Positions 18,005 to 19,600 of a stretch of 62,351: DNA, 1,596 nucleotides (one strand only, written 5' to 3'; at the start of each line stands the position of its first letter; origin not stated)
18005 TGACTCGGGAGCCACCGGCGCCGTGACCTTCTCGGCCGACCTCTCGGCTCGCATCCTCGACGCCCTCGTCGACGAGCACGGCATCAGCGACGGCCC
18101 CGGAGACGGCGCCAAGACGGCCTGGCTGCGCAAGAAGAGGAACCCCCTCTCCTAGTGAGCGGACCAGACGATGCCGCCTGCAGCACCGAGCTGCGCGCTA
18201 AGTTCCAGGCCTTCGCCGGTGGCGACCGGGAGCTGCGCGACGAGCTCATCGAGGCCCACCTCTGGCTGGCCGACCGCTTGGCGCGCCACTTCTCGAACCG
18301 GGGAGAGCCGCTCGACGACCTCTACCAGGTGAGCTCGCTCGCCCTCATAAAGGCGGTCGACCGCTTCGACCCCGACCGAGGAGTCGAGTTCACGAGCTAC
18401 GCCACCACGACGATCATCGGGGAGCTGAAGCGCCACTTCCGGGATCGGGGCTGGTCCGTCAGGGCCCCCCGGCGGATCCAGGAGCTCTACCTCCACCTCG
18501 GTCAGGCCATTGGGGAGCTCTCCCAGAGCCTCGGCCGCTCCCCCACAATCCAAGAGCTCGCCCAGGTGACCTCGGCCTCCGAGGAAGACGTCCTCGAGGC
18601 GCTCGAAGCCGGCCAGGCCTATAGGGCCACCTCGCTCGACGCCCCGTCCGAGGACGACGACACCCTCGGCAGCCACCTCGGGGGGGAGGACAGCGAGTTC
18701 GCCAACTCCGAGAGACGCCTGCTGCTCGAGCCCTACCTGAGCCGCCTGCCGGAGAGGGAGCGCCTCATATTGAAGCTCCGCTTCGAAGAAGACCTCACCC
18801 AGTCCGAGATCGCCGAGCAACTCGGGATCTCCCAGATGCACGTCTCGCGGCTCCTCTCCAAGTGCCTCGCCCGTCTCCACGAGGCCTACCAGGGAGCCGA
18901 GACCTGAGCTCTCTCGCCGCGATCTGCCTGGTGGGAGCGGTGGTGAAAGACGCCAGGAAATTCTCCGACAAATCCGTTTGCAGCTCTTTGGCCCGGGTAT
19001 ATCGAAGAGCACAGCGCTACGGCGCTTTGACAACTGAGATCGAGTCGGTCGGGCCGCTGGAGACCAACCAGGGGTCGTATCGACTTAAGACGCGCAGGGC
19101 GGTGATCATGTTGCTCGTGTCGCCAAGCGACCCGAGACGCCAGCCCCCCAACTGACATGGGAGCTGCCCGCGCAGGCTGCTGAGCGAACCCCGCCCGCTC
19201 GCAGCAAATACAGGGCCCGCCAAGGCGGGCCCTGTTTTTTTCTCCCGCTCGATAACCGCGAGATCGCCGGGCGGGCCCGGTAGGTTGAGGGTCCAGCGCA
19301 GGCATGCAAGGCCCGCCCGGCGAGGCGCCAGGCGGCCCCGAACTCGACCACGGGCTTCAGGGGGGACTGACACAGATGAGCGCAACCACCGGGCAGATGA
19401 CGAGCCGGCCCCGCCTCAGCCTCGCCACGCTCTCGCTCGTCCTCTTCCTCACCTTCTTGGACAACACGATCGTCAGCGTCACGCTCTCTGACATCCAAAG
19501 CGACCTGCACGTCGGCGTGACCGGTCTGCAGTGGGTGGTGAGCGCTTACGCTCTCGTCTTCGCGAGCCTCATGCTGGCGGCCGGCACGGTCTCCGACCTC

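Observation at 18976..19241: Orphan SigF-type promoter plus perfect terminator just downstream of sigF: candidate SigF-dependent sRNA with C-rich loops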

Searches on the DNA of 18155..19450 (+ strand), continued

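Call 55: search_with_rna_model(model_id=R1, sources=[L100, L101, L102, L103, L104, L105, L106, L107, L108, L109, L110, L111, L112, L113, L114, L115, L116, L117, L118, L119, L120, L121, L122, L123, L124, L125, L126, L127, L128, L129, L130, L131, L132, L133, L134, L135, L136, L137, L138, L139, L140, L141, L142, L143, L144, L145, L146, L147, L148, L149, L150, L151, L152, L153, L154, L155, L156, L157, L158, L159, L160, L161, L167, L168, L169, L170, L173, L174, L175, L176, L177, L178, L179, L180, L181, L182, L183, L002, window], max_evalue=1, make_alignment=true)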
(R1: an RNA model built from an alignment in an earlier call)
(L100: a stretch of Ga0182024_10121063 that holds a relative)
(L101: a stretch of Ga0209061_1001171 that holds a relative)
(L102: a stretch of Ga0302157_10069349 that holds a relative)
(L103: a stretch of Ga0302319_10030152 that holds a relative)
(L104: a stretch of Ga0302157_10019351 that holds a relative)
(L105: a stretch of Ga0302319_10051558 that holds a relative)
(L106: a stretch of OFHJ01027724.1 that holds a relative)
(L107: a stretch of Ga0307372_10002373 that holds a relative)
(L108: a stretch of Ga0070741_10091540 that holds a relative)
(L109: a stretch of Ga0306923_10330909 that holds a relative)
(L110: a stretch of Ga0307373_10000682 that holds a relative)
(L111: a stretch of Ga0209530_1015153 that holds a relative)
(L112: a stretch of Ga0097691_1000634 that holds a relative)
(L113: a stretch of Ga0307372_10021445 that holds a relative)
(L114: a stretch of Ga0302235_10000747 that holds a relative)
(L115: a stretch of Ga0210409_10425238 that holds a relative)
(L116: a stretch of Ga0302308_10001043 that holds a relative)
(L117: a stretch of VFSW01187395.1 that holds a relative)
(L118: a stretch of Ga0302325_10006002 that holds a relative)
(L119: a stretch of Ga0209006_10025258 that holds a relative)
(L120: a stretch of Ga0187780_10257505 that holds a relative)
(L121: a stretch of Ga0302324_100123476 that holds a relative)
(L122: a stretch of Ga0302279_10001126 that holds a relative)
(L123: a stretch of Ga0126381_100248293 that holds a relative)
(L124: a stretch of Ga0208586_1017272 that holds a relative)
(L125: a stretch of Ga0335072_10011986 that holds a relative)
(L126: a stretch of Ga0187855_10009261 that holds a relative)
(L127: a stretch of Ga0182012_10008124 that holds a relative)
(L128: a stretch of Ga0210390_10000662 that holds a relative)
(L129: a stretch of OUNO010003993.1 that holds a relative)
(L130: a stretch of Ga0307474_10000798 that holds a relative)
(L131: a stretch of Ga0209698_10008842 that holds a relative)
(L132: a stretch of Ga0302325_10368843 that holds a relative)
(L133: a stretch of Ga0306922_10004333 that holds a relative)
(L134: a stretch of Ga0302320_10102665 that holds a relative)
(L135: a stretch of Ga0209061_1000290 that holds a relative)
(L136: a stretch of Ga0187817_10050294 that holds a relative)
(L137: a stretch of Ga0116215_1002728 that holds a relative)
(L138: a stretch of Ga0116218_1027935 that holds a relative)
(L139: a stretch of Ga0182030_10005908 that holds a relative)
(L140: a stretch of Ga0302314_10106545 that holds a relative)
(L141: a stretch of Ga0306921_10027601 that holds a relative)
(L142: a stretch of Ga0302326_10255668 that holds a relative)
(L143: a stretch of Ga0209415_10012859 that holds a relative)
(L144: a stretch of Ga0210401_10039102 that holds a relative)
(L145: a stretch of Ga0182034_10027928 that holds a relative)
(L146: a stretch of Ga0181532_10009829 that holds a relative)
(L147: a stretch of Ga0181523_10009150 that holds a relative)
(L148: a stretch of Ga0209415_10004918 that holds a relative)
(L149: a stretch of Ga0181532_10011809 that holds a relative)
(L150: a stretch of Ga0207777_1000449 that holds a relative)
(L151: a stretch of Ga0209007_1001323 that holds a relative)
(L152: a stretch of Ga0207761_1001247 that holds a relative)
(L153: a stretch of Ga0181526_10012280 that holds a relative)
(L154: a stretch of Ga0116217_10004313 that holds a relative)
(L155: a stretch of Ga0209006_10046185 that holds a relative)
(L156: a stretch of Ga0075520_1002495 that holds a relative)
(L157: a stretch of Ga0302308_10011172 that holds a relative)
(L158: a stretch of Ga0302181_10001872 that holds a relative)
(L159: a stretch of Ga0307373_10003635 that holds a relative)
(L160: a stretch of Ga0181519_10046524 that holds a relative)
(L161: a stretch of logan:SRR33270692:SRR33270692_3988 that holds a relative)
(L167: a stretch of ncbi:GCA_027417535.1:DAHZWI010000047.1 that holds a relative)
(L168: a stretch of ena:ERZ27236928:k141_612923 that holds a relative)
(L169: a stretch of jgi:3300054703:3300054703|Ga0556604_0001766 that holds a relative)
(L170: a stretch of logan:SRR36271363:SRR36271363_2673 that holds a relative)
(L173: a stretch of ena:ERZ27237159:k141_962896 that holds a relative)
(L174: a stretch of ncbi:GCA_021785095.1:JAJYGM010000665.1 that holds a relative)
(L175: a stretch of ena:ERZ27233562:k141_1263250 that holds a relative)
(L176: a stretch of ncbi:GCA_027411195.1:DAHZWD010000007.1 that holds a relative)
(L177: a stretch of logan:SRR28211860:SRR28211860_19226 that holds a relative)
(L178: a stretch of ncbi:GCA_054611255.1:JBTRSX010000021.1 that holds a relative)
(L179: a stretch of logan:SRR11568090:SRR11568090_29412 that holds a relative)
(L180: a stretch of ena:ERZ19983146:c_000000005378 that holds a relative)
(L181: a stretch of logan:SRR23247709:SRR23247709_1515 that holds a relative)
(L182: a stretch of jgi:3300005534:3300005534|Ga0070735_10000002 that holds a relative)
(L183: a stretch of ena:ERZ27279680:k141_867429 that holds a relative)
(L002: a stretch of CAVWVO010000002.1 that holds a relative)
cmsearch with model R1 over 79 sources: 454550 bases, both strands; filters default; matches with E-value up to 1: 15.
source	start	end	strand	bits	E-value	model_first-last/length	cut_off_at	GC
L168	1016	1171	+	180.5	8.6e-39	1-157/157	no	0.66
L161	3934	4089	+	179.6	1.4e-38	1-157/157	no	0.67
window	19088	19243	+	179.6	1.4e-38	1-157/157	no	0.67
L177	33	189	+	171.5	9.6e-37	1-157/157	no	0.64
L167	3901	4057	+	170.7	1.5e-36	1-157/157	no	0.68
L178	1021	1182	+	130.4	2.2e-27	1-157/157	no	0.67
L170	4282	4442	+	123.5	8.1e-26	1-157/157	no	0.66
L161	4048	4173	-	43.1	1.6e-07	1-157/157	no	0.69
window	19202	19327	-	43.1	1.6e-07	1-157/157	no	0.69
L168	1130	1255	-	40.8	5.5e-07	1-157/157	no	0.68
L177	147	265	-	38.5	1.8e-06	1-157/157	no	0.66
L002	5999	6136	+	35.7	8e-06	1-157/157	no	0.71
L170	4401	4572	-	31.2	8.4e-05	1-157/157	no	0.6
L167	4016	4164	-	28.6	0.00032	1-157/157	no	0.64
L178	1141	1219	-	20.9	0.018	1-157/157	no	0.67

Alignment A6: 15 matches aligned to the model, 251 columns, each read 5' to 3' on its own strand. Consensus structure (alignment columns), stored with it:
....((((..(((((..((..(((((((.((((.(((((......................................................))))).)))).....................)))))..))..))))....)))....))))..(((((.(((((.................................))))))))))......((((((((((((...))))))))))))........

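Call 63: search_with_rna_model(model_id=R1, source=L002, start=5800, end=6250, max_evalue=1, show_alignments=1)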
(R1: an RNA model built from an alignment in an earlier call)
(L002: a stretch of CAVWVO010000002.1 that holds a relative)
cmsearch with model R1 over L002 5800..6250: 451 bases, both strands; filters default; matches with E-value up to 1: 1.
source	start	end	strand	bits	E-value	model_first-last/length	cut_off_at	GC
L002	5999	6136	+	35.7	7.9e-09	1-157/157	no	0.71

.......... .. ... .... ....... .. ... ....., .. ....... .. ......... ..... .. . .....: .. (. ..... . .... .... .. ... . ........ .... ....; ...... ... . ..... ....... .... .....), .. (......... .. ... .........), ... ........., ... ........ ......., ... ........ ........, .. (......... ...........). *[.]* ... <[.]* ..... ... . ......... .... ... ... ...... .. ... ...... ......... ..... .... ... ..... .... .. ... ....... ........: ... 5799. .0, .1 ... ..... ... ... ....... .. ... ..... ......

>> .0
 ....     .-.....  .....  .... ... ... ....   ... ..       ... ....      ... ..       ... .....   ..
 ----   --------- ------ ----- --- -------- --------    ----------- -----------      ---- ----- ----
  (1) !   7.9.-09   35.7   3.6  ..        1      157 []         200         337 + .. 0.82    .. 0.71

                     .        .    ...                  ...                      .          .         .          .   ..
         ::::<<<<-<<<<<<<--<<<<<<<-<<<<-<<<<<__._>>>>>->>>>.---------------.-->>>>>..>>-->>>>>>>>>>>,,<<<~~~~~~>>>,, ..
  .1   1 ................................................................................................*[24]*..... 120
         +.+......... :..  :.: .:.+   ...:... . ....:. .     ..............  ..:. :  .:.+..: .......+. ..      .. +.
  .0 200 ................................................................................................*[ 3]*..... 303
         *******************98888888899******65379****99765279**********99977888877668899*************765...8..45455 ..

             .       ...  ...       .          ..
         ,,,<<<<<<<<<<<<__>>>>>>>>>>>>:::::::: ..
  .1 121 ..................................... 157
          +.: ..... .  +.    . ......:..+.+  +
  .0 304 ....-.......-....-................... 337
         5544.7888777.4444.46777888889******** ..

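Call 75: search_with_rna_model(model_id=R1, source=L184, max_evalue=1, show_alignments=1)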
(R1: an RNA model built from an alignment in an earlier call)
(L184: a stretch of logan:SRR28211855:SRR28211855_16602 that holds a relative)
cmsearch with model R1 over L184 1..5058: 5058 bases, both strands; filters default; matches with E-value up to 1: 2.
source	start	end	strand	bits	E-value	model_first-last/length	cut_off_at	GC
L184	2394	2550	+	136.7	8.9e-31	1-157/157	no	0.68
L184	2516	2545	-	24.2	3.7e-05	121-149/157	no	0.7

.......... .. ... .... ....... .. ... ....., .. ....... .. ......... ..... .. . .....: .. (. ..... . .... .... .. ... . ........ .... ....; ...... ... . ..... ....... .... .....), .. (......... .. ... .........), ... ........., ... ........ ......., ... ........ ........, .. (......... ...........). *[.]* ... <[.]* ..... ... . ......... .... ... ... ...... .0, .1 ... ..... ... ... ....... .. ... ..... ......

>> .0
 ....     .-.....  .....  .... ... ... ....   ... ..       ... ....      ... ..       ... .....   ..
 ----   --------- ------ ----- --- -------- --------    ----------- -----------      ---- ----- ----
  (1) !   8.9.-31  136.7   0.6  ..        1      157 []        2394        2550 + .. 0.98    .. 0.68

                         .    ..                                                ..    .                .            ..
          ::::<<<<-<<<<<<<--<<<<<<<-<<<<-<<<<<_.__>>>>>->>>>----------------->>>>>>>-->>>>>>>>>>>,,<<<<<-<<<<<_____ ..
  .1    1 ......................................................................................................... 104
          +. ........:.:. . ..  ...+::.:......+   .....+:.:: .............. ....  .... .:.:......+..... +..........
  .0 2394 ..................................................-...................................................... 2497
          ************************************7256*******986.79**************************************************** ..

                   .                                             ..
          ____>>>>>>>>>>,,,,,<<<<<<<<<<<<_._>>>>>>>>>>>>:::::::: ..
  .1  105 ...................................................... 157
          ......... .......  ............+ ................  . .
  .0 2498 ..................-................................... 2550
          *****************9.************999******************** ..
